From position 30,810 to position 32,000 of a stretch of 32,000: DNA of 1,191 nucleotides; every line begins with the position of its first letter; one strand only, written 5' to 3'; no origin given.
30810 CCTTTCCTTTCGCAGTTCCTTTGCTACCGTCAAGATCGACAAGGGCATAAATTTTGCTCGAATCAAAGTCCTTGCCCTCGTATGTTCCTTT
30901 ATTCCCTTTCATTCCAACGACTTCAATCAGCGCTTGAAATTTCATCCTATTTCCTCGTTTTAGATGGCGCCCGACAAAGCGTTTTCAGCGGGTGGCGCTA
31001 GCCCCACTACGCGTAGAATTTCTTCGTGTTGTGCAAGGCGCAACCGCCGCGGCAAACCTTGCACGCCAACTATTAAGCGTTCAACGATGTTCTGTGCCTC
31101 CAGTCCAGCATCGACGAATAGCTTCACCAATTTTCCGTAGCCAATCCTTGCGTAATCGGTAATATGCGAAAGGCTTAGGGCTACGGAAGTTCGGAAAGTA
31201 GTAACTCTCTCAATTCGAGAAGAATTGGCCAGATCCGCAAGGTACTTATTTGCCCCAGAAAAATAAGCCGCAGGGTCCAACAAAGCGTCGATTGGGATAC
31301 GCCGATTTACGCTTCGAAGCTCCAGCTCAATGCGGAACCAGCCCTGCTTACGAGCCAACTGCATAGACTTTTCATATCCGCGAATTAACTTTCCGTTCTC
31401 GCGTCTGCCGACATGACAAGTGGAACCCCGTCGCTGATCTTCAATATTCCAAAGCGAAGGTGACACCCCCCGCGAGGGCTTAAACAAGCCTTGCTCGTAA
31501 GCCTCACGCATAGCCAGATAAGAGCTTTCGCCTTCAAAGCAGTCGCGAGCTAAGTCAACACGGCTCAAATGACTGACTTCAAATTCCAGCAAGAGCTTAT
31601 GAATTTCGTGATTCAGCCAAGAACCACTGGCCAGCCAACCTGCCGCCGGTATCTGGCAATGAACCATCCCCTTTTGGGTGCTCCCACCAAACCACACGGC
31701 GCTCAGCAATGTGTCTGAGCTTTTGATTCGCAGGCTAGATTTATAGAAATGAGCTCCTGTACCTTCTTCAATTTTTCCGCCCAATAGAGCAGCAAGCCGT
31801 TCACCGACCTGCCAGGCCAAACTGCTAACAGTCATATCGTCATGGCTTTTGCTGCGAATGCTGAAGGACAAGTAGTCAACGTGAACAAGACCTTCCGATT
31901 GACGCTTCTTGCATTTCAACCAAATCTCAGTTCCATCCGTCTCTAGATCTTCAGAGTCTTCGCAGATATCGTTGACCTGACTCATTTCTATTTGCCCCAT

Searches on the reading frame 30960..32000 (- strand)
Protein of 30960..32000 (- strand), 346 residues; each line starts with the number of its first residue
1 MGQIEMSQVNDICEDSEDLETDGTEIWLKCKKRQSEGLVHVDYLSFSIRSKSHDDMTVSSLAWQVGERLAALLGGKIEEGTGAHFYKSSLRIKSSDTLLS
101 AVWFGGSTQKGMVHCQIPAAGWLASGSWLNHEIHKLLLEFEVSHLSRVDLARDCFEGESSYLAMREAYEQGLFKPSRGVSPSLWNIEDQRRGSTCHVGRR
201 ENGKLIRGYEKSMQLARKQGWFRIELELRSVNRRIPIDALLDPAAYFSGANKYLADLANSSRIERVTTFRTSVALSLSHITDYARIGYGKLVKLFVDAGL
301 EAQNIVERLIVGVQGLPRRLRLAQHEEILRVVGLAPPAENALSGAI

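Call 19: search_protein_families(library=pfam, proteins=[window:30960-32000:-], max_evalue=0.01)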
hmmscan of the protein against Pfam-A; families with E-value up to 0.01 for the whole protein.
window:30960-32000:- (346 aa): 1 family
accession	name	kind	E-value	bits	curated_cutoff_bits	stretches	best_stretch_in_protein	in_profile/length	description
PF02486.25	Rep_trans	-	3.8e-15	56.5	29.6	1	144-260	2-125/201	Replication initiation factor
